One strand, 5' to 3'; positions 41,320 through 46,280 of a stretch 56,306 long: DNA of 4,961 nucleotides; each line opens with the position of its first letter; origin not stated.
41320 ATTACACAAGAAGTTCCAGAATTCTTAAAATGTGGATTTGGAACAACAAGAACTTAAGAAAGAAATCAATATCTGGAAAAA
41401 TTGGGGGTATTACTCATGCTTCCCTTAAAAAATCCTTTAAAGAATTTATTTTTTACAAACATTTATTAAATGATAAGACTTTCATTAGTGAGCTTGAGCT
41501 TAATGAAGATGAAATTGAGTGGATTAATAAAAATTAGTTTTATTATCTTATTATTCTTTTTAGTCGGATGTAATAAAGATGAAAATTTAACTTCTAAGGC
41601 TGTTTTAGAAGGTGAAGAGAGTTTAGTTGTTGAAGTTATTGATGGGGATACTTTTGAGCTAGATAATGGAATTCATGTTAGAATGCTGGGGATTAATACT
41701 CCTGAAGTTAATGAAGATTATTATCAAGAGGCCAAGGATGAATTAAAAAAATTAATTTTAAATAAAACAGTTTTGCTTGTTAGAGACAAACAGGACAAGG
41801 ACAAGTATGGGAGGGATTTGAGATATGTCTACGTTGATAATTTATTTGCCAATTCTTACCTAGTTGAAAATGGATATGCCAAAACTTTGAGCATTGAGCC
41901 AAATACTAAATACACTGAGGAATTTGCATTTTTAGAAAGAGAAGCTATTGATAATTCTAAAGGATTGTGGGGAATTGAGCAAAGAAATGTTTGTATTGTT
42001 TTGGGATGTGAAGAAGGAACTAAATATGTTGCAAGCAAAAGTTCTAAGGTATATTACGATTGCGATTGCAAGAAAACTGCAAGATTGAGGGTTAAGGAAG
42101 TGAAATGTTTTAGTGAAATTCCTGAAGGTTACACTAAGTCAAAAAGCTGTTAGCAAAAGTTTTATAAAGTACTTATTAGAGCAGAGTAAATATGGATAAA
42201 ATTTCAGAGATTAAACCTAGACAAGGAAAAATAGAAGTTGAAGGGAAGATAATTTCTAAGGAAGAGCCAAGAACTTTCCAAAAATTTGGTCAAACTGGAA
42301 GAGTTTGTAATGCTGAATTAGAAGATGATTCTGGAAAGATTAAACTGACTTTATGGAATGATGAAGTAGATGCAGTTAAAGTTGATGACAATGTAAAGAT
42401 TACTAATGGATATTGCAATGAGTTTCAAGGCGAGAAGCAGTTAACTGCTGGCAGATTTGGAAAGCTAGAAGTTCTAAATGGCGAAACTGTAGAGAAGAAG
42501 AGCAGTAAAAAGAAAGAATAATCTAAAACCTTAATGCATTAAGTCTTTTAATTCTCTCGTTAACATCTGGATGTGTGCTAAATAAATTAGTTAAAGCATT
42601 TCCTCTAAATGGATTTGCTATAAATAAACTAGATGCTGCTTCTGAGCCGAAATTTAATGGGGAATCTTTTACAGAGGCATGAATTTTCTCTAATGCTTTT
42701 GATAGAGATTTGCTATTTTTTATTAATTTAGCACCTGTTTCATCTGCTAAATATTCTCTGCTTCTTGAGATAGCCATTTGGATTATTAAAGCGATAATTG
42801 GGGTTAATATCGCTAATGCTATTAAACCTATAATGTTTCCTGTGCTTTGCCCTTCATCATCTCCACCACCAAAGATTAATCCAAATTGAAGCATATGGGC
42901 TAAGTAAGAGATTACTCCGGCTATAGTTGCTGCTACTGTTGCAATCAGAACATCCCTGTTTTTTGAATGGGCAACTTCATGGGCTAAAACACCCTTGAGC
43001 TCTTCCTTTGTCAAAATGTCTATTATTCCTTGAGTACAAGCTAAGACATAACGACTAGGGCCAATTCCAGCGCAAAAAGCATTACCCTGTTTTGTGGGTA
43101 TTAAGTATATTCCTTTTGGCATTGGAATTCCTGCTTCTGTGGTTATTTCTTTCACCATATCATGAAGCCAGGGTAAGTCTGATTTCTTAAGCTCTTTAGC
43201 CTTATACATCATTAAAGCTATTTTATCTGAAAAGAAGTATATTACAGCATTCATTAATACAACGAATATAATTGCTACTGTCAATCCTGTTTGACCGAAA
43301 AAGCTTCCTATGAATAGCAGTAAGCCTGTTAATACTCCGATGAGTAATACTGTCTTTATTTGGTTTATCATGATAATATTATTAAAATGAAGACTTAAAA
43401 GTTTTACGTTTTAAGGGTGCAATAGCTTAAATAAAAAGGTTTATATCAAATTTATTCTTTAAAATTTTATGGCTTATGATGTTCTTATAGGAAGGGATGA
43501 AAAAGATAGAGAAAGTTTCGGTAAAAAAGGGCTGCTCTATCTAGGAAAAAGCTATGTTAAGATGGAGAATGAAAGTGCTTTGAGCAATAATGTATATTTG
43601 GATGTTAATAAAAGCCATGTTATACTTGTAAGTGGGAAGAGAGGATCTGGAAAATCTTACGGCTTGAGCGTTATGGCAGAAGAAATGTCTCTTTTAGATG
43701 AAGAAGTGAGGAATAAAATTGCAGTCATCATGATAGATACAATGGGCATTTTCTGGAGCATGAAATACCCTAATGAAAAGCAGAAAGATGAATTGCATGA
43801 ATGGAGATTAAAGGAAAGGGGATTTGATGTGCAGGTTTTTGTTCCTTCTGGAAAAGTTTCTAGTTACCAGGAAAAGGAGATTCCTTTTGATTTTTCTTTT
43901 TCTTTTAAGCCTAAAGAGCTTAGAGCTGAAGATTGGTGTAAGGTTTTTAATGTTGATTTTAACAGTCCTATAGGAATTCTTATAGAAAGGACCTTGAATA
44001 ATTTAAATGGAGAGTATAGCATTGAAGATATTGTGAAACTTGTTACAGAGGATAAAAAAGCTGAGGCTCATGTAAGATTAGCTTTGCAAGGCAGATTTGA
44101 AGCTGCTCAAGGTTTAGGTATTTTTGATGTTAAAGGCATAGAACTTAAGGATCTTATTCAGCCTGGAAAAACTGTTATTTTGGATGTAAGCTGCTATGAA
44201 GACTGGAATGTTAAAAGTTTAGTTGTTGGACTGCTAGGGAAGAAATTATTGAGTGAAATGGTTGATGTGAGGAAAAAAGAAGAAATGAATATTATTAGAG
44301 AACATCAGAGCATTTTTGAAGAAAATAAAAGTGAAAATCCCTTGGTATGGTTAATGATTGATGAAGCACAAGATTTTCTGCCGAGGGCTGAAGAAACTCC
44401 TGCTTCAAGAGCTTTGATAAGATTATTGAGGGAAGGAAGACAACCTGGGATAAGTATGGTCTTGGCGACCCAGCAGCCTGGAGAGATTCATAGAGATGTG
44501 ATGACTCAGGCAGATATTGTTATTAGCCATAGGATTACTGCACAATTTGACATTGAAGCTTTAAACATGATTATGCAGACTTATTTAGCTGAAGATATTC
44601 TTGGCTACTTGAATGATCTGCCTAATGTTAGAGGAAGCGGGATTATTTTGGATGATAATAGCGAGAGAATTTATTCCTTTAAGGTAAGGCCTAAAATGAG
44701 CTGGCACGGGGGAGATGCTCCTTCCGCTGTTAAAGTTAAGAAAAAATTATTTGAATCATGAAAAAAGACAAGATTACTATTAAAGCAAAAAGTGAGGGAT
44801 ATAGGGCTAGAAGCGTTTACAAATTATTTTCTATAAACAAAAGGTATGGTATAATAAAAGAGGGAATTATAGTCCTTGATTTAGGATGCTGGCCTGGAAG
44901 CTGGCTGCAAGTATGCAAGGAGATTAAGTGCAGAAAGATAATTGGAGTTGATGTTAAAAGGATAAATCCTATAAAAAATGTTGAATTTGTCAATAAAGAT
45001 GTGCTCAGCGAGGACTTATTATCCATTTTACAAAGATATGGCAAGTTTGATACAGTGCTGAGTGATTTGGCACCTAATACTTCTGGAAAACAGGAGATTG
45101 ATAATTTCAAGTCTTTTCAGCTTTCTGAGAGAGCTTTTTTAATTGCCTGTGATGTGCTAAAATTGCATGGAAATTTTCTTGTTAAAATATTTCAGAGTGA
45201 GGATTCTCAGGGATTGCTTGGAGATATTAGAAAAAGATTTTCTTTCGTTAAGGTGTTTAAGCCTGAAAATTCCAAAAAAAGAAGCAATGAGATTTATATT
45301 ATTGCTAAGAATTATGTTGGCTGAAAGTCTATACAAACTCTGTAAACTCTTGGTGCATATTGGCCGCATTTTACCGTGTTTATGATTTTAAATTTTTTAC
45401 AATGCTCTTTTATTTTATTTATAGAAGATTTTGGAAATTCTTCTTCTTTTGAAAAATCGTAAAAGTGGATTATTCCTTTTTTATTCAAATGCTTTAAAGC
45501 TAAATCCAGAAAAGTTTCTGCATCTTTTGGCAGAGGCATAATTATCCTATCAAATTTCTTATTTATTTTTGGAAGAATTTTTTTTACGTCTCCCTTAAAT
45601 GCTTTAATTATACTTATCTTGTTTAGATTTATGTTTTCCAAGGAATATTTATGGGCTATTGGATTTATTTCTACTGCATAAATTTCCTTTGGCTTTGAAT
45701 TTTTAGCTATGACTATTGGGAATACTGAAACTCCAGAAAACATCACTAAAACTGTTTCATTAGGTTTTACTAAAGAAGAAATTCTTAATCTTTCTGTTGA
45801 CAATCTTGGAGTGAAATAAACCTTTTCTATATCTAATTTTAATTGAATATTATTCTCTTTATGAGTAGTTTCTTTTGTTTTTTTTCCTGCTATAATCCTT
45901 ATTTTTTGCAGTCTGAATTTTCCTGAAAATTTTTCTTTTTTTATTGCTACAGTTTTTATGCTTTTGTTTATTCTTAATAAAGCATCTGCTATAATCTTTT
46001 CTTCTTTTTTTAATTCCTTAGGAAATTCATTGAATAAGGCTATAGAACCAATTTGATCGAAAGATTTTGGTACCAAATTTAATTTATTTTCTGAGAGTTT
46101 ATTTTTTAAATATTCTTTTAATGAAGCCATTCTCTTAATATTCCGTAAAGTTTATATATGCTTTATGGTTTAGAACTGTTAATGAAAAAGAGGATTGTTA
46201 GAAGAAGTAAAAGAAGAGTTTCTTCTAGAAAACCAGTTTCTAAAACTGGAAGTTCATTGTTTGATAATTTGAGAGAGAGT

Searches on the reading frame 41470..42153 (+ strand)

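Call 13: search_protein_families(library=pfam, proteins=[window:41470-42153:+], max_evalue=0.001)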
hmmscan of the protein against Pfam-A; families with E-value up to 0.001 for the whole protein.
window:41470-42153:+ (227 aa): 1 family
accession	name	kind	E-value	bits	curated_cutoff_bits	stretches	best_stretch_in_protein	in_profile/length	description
PF00565.23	SNase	-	1.1e-18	68.1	21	1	70-167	2-105/107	Staphylococcal nuclease homologue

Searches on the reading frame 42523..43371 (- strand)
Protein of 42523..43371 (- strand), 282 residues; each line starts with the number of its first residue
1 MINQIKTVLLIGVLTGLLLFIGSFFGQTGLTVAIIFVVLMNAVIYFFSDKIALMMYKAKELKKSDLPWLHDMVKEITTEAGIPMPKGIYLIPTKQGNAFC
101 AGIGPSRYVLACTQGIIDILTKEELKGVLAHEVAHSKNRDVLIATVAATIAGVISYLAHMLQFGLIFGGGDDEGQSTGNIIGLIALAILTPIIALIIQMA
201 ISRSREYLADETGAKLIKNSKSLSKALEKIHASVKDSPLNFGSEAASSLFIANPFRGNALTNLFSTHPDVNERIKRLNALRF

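Call 13: search_protein_families(library=pfam, proteins=[window:42523-43371:-], max_evalue=0.001)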
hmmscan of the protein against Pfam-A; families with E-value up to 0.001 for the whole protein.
window:42523-43371:- (282 aa): 2 families
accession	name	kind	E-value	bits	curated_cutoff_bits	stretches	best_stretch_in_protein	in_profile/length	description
PF01435.24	Peptidase_M48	-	2.8e-35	122.3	20.3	1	67-279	5-184/186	Peptidase family M48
PF05569.17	Peptidase_M56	-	0.00016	21.4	31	0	31-150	99-218/296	BlaR1 peptidase M56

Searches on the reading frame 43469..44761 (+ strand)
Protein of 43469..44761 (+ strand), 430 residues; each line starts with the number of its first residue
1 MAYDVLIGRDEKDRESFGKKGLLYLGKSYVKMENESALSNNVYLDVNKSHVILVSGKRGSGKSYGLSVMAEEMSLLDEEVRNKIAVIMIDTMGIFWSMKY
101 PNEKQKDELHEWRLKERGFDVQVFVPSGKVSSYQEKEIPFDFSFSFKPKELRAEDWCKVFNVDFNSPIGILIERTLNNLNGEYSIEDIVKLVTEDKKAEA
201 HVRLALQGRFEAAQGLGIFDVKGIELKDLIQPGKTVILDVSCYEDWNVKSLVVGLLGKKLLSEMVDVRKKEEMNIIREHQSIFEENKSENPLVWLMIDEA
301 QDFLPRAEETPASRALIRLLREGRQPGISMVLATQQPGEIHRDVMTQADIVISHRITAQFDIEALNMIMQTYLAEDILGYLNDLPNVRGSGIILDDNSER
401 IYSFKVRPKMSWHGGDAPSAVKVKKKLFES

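Call 13: search_protein_families(library=pfam, proteins=[window:43469-44761:+], max_evalue=0.001)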
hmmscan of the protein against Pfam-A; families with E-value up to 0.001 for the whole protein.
window:43469-44761:+ (430 aa): 5 families
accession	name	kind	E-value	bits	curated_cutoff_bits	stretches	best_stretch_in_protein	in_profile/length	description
PF01935.23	DUF87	-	1.5e-09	38.7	23.2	1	41-256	13-216/220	Helicase HerA, central domain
PF01580.24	FtsK_SpoIIIE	-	1.4e-05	25.1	24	0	35-91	25-79/221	FtsK/SpoIIIE family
PF05707.18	Zot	-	3.8e-05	23.7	20.3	0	264-356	57-147/197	Zonular occludens toxin (Zot)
PF00004.35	AAA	-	8.2e-05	23.5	21.2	0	277-352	44-127/131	ATPase family associated with various cellular activities (AAA)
PF10412.15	TrwB_AAD_bind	-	0.00015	21.2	20.5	0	261-339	224-285/387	Type IV secretion-system coupling protein DNA-binding domain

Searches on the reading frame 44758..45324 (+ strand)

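Call 13: search_protein_families(library=pfam, proteins=[window:44758-45324:+], max_evalue=0.001)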
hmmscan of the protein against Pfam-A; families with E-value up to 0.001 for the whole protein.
window:44758-45324:+ (188 aa): 3 families
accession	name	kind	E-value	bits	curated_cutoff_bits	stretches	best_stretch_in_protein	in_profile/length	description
PF01728.25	FtsJ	-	2.3e-48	164.9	24.1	1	15-186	1-181/181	FtsJ-like methyltransferase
PF13489.12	Methyltransf_23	-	2.8e-05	24.3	27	1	30-100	16-85/164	Methyltransferase domain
PF13847.12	Methyltransf_31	-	0.00075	19.6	27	0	34-147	2-114/145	Methyltransferase domain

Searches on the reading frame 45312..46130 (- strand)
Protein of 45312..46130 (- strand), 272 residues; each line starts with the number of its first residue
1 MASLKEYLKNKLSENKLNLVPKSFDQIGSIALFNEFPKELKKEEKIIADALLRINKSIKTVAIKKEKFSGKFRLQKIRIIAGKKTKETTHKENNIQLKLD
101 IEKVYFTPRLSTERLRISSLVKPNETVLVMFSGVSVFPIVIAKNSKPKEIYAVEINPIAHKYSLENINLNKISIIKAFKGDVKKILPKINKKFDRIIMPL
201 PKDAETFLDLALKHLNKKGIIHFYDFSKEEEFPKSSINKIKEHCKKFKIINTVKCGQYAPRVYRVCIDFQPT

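Call 13: search_protein_families(library=pfam, proteins=[window:45312-46130:-], max_evalue=0.001)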
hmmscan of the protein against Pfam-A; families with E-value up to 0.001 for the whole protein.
window:45312-46130:- (272 aa): 6 families
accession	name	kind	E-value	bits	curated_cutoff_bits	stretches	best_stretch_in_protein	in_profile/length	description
PF02475.24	TRM5-TYW2_MTfase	-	3.2e-50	170.7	28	1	88-248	1-160/164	TRM5/TYW2 methyltransferase domain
PF25133.1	TYW2_N_2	-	4e-17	62.5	27.7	1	4-85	1-79/79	TYW2 N-terminal domain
PF13847.12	Methyltransf_31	-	2.6e-06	27.6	27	1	123-247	3-129/145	Methyltransferase domain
PF05175.20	MTS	-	0.00045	20.3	23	1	119-219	26-134/170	Methyltransferase small domain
PF06325.19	PrmA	-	0.0007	19.6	22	0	117-198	155-232/296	Ribosomal protein L11 methyltransferase (PrmA)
PF02005.22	TRM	-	0.00084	19.1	27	0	125-221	51-149/376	N2,N2-dimethylguanosine tRNA methyltransferase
